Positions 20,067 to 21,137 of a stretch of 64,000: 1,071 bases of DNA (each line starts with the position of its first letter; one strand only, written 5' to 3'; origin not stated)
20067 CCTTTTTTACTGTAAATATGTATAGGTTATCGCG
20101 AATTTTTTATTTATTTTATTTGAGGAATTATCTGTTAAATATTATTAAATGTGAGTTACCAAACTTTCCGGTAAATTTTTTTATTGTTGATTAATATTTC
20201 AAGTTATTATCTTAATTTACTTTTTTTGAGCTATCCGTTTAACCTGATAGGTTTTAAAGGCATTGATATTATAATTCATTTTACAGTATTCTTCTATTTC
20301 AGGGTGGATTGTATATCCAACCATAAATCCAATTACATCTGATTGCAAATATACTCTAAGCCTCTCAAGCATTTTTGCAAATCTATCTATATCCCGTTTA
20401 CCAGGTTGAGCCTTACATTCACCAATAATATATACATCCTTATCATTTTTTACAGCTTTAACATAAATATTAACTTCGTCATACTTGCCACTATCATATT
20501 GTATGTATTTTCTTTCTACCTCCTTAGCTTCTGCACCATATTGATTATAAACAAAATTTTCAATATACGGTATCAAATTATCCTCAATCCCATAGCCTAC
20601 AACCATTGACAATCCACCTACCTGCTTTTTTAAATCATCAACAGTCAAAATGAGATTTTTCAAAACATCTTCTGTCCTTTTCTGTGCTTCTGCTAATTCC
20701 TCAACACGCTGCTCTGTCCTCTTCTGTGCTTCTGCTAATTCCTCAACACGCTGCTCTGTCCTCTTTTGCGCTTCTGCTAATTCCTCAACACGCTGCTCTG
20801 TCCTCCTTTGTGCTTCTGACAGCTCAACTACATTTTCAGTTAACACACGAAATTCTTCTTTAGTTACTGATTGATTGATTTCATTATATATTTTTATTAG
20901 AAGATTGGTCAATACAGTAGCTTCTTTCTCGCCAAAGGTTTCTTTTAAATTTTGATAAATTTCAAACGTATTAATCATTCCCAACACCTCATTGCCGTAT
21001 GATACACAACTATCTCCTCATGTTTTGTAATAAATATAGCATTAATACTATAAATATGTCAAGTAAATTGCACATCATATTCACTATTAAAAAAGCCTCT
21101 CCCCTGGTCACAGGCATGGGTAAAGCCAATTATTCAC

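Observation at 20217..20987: Coiled-coil protein with three perfect 42-bp tandem repeats and a C-terminal PD-(D/E)XK-like motif, inserted divergently inside the sugar cluster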

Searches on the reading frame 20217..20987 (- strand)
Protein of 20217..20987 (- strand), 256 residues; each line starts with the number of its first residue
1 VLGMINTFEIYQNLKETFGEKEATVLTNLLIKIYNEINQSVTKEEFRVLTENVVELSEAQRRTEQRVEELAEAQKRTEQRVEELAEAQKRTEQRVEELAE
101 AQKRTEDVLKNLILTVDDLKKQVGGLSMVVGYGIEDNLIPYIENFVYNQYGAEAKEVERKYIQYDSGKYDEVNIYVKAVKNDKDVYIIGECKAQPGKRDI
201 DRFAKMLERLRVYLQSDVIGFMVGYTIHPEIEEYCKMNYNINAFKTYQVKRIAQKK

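Call 4: search_protein_families(library=pfam, proteins=[window:20217-20987:-], max_evalue=1)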
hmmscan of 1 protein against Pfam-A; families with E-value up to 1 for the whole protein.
window:20217-20987:- (256 aa): 12 families
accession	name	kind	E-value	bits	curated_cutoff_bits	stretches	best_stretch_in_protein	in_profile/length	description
PF06791.18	TMP_2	-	0.00077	19.6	30.2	1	19-101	93-177/208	Prophage tail length tape measure protein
PF20155.4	TMP_3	-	0.0014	18.8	41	1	53-125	3-75/192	Tape measure protein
PF01025.24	GrpE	-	0.0032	17.6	25.8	1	55-123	12-78/165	GrpE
PF02403.27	Seryl_tRNA_N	-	0.022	15.5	28.2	1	36-123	13-97/108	Seryl-tRNA synthetase N-terminal domain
PF06785.16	UPF0242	-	0.024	15.1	33.5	1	9-122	56-158/194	Uncharacterised protein family (UPF0242) N-terminus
PF00015.26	MCPsignal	-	0.041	14.2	34.6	1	24-108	89-171/172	Methyl-accepting chemotaxis protein (MCP) signalling domain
PF21769.2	vRNAP_dom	-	0.071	13.9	27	1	43-118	68-143/145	Virion DNA-directed RNA polymerase domain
PF03462.23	PCRF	-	0.089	13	24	1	34-117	5-95/194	PCRF domain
PF07851.19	TMEM120A-B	-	0.13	11.9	29.8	1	44-120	2-79/324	TMEM120A/B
PF10779.14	XhlA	-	0.32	11.6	34.7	1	78-122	3-47/67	Haemolysin XhlA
PF04791.21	LMBR1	-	0.49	9.6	31.9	1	28-110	247-310/510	LMBR1-like membrane protein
PF12644.12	DUF3782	-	0.7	10.5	24.4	0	81-112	3-34/78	Protein of unknown function (DUF3782)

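Call 5: search_protein_families(library=ncbifam, proteins=[window:20217-20987:-], max_evalue=1)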
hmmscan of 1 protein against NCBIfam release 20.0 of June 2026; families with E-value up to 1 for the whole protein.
window:20217-20987:- (256 aa): 25 families
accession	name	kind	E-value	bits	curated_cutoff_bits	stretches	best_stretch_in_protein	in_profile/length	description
NF003034.1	PRK03918.1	equivalog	0.00021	19.4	700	1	34-122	649-736/878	DNA double-strand break repair ATPase Rad50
NF047368.1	collar_FlbB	equivalog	0.0026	17.6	110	1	1-119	23-132/193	periplasmic-type flagellar collar protein FlbB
TIGR00414.1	serS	equivalog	0.0037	16.3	301.65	1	39-135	29-121/418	serine--tRNA ligase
TIGR01447.1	recD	equivalog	0.0055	15.3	310.15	1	4-122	303-415/597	exodeoxyribonuclease V subunit alpha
TIGR02168.1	SMC_prok_B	equivalog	0.01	13.6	567.35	1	38-123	729-814/1181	chromosome segregation protein SMC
NF047706.1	LIC12611_phage_tail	subfamily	0.02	13.6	480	1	22-146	225-342/628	LIC12611 family phage tail protein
TIGR04211.1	SH3_and_anchor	equivalog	0.024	14.2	65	1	42-122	78-161/198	TIGR04211 family SH3 domain-containing protein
NF033885.1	conj_TraP_IncI1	equivalog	0.029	14.1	135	1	39-105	95-160/217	conjugal transfer protein TraP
NF040601.1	TerS_not_xtmA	equivalog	0.04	13.6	120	1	26-121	105-212/233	phage terminase small subunit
NF006122.0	PRK08266.1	subfamily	0.04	12.4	571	1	27-111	264-351/543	hypothetical protein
NF033455.1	BREX_6_MTaseX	exception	0.044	11.2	900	1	30-122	16-107/1319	BREX-6 system adenine-specific DNA-methyltransferase PglX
NF047936.1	antiphage_GapS6b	subfamily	0.06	11.1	850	1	10-121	233-345/1089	GapS6b family protein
NF045487.1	ASRP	equivalog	0.061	11.9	300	1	35-122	331-423/593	archaea-specific SMC-related protein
NF053712.1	repair_DEAH_YoaA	equivalog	0.083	11.6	680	1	45-114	280-347/630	DNA repair helicase YoaA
TIGR02794.1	tolA_full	equivalog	0.088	12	59.45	1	58-106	132-178/362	cell envelope integrity protein TolA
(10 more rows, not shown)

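Call 6: search_protein_families(library=padloc, proteins=[window:20217-20987:-], max_evalue=1)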
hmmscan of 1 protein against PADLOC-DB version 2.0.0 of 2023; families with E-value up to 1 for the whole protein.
window:20217-20987:- (256 aa): 12 families
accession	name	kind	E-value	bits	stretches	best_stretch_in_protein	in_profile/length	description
PDLC00518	JetC1|JetC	-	0.0002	17.3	1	21-109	663-751/1112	DUF3584 domain; MukB-like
PDLC00553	JetC2|JetC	-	0.0002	17.3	1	51-105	854-908/1361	DUF3584 domain; MukB-like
PDLC00006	DruC1|DruC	-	0.00023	17.8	1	24-123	199-292/626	Unknown function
PDLC00511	JetC1|JetC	-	0.00028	16.9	1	20-125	653-758/1108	DUF3584 domain; MukB-like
PDLC03861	LmuB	-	0.00071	15.6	1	51-119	730-802/1213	-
PDLC00637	ZorA2|ZorA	-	0.004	14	1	31-130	190-289/420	MotA/ExbB/TolQ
PDLC03863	LmuB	-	0.0048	13.6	1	28-122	209-298/610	-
PDLC04547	PDC-M26A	-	0.0083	12.7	1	34-185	157-315/724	-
PDLC00595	ZorA1|ZorA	-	0.012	12.4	1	43-101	323-382/487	MotA/ExbB/TolQ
PDLC00554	JetC2|JetC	-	0.058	10.6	1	12-105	241-335/390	DUF3584 domain; MukB-like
PDLC03841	LeoBC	-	0.1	9.7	1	23-131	363-465/601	-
PDLC03859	LmuB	-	0.11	9.7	1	40-118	361-481/611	-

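Call 8: search_solved_structures(query=window:20217-20987:-, max_evalue=10)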
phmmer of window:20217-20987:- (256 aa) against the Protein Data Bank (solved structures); distinct sequences matched with E-value up to 10: 36.
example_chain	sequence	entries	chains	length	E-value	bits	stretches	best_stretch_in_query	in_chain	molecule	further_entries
6ip1_C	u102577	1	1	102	0.023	17.7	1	55-126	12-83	Synaptosomal-associated protein 25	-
1urq_C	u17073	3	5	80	0.054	16.5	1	55-121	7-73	SYNAPTOSOMAL-ASSOCIATED PROTEIN 25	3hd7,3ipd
3rk2_C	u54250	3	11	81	0.064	16.3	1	55-121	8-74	Synaptosomal-associated protein 25 | SNAP25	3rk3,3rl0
9pcx_I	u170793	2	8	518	0.069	16.2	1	55-133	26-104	Synaptosomal-associated protein 25,Synaptosomal-associated protein 25, Alpha-soluble NSF a | Synaptosomal-associated protein 25,Synaptosomal-associated protein 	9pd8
1sfc_C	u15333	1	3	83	0.072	16.1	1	55-121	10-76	PROTEIN (SNAP-25B)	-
1n7s_C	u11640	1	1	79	0.074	16.1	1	55-121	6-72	SNAP-25A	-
5low_D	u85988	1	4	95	0.076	16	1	55-121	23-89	Synaptosomal-associated protein 25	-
5kj7_C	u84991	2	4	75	0.078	16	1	55-121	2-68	Synaptosomal-associated protein 25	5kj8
5lob_D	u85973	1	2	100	0.088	15.8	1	55-121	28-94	Synaptosomal-associated protein 25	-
2n1t_C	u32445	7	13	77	0.089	15.8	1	55-121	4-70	Synaptosomal-associated protein 25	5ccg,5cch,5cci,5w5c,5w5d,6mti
1kil_C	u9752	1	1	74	0.14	15.2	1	56-120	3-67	SNAP-25 N-terminal SNARE motif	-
9ojr_H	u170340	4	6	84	0.17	14.9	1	55-119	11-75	Synaptosomal-associated protein 25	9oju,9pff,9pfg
1jth_A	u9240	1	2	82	0.18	14.8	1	55-119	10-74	SNAP25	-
7pwg_R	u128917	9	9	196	0.29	14.1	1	34-87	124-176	Ribosomal protein L19 | 60S ribosomal protein eL19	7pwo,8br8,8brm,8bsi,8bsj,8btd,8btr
4xa3_A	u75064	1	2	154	0.37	13.8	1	21-105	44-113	Gp7-MYH7(1361-1425)-Eb1 chimera protein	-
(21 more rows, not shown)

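Call 9: find_homologous_proteins(query=window:20217-20987:-, max_evalue=0.001)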
Query window:20217-20987:- (256 aa): 4468 proteins with E <= 0.001 among 8000 candidates; the best 120 are listed.
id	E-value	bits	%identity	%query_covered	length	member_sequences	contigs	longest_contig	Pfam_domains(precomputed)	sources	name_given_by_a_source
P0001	2.5e-155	533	100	99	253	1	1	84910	-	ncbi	ncbi:MAG: hypothetical protein AB1444_03465 [Spirochaetota bacterium]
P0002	1.7e-149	514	69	99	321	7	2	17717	-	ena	-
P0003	1.8e-128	445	56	99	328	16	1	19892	-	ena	-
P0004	4.7e-128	444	81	97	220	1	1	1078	-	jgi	-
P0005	8.9e-121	420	81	99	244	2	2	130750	-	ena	-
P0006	8.4e-120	417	64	99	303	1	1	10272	-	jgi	jgi:hypothetical protein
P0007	1.7e-115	403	67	99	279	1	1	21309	-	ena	-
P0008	5.8e-109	381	72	98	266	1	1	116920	-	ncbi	-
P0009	8.0e-108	378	67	99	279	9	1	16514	-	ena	-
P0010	3.3e-107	376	67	99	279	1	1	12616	-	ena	-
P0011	5.3e-107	375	70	99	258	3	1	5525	-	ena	-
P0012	5.0e-106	372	65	99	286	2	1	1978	-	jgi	-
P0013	2.8e-104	366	67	99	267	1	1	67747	-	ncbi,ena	-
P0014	1.5e-102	360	68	99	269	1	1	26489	-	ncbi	-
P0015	1.1e-98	348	42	98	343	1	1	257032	-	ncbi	ncbi:MAG: hypothetical protein ABWK15_05130 [Dissulfuribacterales bacterium]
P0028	2.2e-83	298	40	96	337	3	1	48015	PF01519.23,PF07889.18,PF06791.19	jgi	-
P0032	7.1e-80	286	42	96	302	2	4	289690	PF01519.23,PF06791.19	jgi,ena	-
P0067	1.3e-72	262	42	96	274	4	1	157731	PF12644.13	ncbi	-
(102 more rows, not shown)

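Call 24: predict_structure(alignment_id=A1)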
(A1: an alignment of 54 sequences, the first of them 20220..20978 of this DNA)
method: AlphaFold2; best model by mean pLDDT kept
length: 253 residues; sequences in the alignment: 54
mean_pLDDT: 89.2   pTM: 0.52
mean pLDDT of the five models: 89.2, 88.6, 88.1, 86.4, 82.9
residues with pLDDT >= 90: 169; 70-90: 65; 50-70: 11; < 50: 8
segments of 3 or more residues with pLDDT < 50: 121-128
pLDDT, mean of each block of 10 residues (from residue 1): 82 88 83 71 83 92 94 96 95 92 87 68 51 94 98 96 93 97 96 97 97 96 94 95 97 85
secondary structure, 60 per line:
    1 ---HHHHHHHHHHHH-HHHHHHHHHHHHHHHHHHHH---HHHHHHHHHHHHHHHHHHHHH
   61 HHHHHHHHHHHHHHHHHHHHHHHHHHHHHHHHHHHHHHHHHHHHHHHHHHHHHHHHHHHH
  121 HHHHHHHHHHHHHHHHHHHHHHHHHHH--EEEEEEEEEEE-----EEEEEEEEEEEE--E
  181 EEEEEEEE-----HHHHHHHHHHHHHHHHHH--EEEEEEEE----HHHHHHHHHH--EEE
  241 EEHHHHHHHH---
elements in order: H4-15 H17-36 H40-147 E150-160 E166-177 E180-188 H194-211 E214-221 H226-235 E238-242 H243-250

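Call 28: find_encoding_contigs(protein=P0001, flank=10000, max_places=3)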
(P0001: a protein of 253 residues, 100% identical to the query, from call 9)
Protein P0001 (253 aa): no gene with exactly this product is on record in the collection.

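Call 29: find_encoding_contigs(protein=P0005, flank=8000, max_places=3)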
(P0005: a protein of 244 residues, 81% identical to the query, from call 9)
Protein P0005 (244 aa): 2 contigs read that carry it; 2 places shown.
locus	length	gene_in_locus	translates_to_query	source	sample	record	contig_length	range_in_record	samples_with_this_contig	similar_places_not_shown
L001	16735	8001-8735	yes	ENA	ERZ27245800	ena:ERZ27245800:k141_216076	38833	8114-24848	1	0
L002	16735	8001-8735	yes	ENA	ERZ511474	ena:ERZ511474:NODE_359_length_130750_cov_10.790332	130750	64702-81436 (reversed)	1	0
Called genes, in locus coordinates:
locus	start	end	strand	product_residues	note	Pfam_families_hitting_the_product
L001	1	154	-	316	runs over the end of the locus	PF03320:FBPase_glpX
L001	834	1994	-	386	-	-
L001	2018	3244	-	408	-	PF14346:DUF4398 (faint)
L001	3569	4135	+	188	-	PF01844:HNH, PF14279:HNH_5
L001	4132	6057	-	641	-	PF00330:Aconitase, PF28406:AcnX_3rd (faint), PF00694:Aconitase_C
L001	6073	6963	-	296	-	-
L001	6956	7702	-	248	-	PF02348:CTP_transf_3, PF12804:NTP_transf_3 (weak)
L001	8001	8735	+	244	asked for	-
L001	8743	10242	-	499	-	PF04055:Radical_SAM, PF13186:SPASM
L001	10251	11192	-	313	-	PF13624:SurA_N_3, PF09312:SurA_N, PF13145:Rotamase_2, PF13616:Rotamase_3, PF00639:Rotamase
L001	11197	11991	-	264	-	PF01177:Asp_Glu_race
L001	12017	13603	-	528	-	PF00682:HMGL-like, PF22617:HCS_D2, PF08502:LeuA_dimer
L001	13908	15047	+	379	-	PF00989:PAS (weak), PF13426:PAS_9 (faint), PF13581:HATPase_c_2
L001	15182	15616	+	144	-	PF16262:DUF4916 (weak), PF00293:NUDIX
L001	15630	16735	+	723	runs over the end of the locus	PF01553:Acyltransferase, PF00561:Abhydrolase_1, PF12146:Hydrolase_4, PF12697:Abhydrolase_6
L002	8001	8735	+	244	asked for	-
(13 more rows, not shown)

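Call 30: find_encoding_contigs(protein=P0002, flank=8000, max_places=3)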
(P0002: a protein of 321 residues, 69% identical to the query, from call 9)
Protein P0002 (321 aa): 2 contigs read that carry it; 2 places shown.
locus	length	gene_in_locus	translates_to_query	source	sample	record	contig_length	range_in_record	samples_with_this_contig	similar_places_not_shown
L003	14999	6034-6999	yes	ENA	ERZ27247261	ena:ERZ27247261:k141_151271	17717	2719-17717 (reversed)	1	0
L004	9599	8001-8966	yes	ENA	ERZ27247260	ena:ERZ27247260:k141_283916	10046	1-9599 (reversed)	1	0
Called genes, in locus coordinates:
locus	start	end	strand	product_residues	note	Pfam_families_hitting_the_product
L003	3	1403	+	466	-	?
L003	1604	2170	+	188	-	PF01844:HNH, PF14279:HNH_5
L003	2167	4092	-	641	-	PF00330:Aconitase, PF00694:Aconitase_C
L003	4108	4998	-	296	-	-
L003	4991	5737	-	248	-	PF02348:CTP_transf_3, PF12804:NTP_transf_3 (weak)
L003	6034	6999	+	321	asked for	-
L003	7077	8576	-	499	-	PF04055:Radical_SAM, PF13186:SPASM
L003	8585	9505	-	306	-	PF13623:SurA_N_2 (weak), PF13624:SurA_N_3, PF09312:SurA_N, PF13145:Rotamase_2, PF13616:Rotamase_3, PF00639:Rotamase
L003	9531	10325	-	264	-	PF01177:Asp_Glu_race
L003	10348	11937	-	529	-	PF00682:HMGL-like, PF22617:HCS_D2, PF08502:LeuA_dimer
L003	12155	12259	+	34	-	-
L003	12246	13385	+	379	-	PF00989:PAS (weak), PF13426:PAS_9 (faint), PF13581:HATPase_c_2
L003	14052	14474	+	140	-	PF16262:DUF4916 (faint), PF00293:NUDIX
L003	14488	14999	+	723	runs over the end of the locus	PF01553:Acyltransferase, PF00561:Abhydrolase_1, PF12146:Hydrolase_4, PF12697:Abhydrolase_6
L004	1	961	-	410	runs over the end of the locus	PF14346:DUF4398 (faint)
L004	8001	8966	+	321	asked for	-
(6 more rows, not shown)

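Call 31: fold_search(model_id=the predicted structure, library=pdb)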
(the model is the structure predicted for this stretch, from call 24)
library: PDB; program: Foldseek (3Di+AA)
matches with E <= 10: 991; with E <= 0.001: 4
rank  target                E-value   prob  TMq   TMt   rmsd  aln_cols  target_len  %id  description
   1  4f0q_D                3.3e-04  1.00  0.28  0.18   7.0       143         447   14  MspJI Restriction Endonuclease - P21 Form (released 2012-08-08)
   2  9dou_A                5.2e-04  1.00  0.28  0.10   7.0       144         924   13  Taeniopygia guttata R2 retrotransposon (R2Tg) initiating target-primed reverse transcription (released 2025-05-21)
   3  2vld_B                9.1e-04  1.00  0.29  0.32   4.4       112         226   12  crystal structure of a repair endonuclease from Pyrococcus abyssi (released 2009-05-19)
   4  4f0p_A                9.7e-04  0.99  0.26  0.17   7.6       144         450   16  MspJI Restriction Endonuclease - P31 Form (released 2012-08-08)
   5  2vld_A                1.2e-03  1.00  0.29  0.32   4.4       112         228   12  crystal structure of a repair endonuclease from Pyrococcus abyssi (released 2009-05-19)
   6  4f0p_C                1.2e-03  0.99  0.27  0.17   6.7       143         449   16  MspJI Restriction Endonuclease - P31 Form (released 2012-08-08)
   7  4f0p_B                2.3e-03  0.99  0.28  0.18   7.0       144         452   15  MspJI Restriction Endonuclease - P31 Form (released 2012-08-08)
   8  1xmx                  4.1e-03  1.00  0.35  0.25   4.4       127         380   18  Crystal structure of protein VC1899 from Vibrio cholerae (released 2004-11-16)
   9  5gke_A                4.3e-03  1.00  0.27  0.28   4.5        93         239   12  Structure of EndoMS-dsDNA1 complex (released 2016-11-02)
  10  2okf_A                4.3e-03  0.98  0.26  0.42   5.5       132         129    9  CRYSTAL STRUCTURE OF A FDXN ELEMENT EXCISION CONTROLLING FACTOR PROTEIN (AVA_3312) FROM ANABAENA VARIABILIS AT 1.60 A  (released 2007-01-30)
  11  5gkj_B                4.6e-03  0.99  0.26  0.28   6.1       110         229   10  Structure of EndoMS in apo form (released 2016-11-02)
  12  6wam_F                7.6e-03  0.95  0.27  0.17   7.4       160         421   12  Structure of Acinetobacter baumannii Cap4 SAVED/CARF-domain containing receptor (released 2020-06-17)
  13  2inb                  9.8e-03  0.97  0.28  0.46   5.2       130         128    8  Crystal structure of an XisH family protein (ZP_00107633.1) from Nostoc punctiforme PCC 73102 at 1.60 A resolution (released 2006-10-24)
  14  6wan_F                9.8e-03  0.97  0.28  0.19   7.3       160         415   12  Structure of Acinetobacter baumannii Cap4 SAVED/CARF-domain containing receptor with the cyclic trinucleotide 3'3'3'-c (released 2020-06-17)
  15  6vm6_A                1.0e-02  0.92  0.27  0.17   7.3       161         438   10  Structure of Acinetobacter baumannii Cap4 SAVED/CARF-domain containing receptor with the cyclic trinucleotide 2'3'3'-c (released 2020-06-17)
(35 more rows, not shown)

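Call 46: search_protein_families(library=padloc, alignment_id=A3, max_evalue=0.00001)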
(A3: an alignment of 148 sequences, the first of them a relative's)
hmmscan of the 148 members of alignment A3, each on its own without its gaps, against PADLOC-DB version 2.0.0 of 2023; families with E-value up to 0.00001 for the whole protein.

A. member 1, L001:6956-7699:- (247 aa): 0 families

B. families by the number of members that match (of 148 scanned): 43 families (the first 25 are shown)
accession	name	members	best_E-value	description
PDLC04135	mad3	3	8.9e-25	mads_3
PDLC00734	PycC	3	1.1e-13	Pycsar cyclase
PDLC02980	AriA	3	1.1e-11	-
PDLC04140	mad8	3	9.1e-10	mads_8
PDLC04904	PDC-S09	2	2.1e-12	-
PDLC04902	PDC-S09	2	6.4e-12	-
PDLC04906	PDC-S09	2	4.9e-11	-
PDLC04908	PDC-S10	2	6.8e-11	-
PDLC02369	PycC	2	2e-07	-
PDLC04368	PDC-M05A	2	5.1e-07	-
PDLC05053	PDC-S62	2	4.3e-06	-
PDLC04840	PDC-S04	1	2.6e-19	-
PDLC04836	PDC-S04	1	1.3e-14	-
PDLC01991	CARF_m8--CARF_LolE_TM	1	4.1e-13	-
PDLC04839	PDC-S04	1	2.9e-10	-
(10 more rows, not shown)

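Call 47: search_protein_families(library=pfam, alignment_id=A3, max_evalue=0.00001)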
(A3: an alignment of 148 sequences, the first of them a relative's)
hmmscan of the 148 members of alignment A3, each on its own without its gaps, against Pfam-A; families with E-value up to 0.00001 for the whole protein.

A. member 1, L001:6956-7699:- (247 aa): 2 families
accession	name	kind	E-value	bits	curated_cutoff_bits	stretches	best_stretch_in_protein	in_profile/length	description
PF02348.25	CTP_transf_3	-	5.9e-32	111.7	22.6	1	9-200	2-185/217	Cytidylyltransferase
PF12804.13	NTP_transf_3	-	3.1e-07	31.2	27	1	15-131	12-122/160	MobA-like NTP transferase domain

B. families by the number of members that match (of 148 scanned): 144 families (the first 25 are shown)
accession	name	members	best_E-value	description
PF03358.20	FMN_red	6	7.2e-23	NADPH-dependent FMN reductase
PF02525.22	Flavodoxin_2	6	7.9e-10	Flavodoxin-like fold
PF07963.17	N_methyl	4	1.8e-08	Prokaryotic N-terminal methylation motif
PF12019.13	GspH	4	4.9e-08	Type II transport protein GspH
PF16363.11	GDP_Man_Dehyd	3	2.3e-136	GDP-mannose 4,6 dehydratase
PF01370.27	Epimerase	3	5e-68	NAD dependent epimerase/dehydratase family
PF00211.25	Guanylate_cyc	3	2.8e-65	Adenylate and Guanylate cyclase catalytic domain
PF00005.33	ABC_tran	3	1.7e-31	ABC transporter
PF00072.30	Response_reg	2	5.5e-61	Response regulator receiver domain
PF00534.26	Glycos_transf_1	2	2.7e-33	Glycosyl transferases group 1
PF13692.12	Glyco_trans_1_4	2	9.9e-26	Glycosyl transferases group 1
PF13439.12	Glyco_transf_4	2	1.3e-23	Glycosyltransferase Family 4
PF18765.7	Polbeta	2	1.8e-21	Polymerase beta, Nucleotidyltransferase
PF01061.29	ABC2_membrane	2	3.9e-21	ABC-2 type transporter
PF01569.27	PAP2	2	3.9e-15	PAP2 superfamily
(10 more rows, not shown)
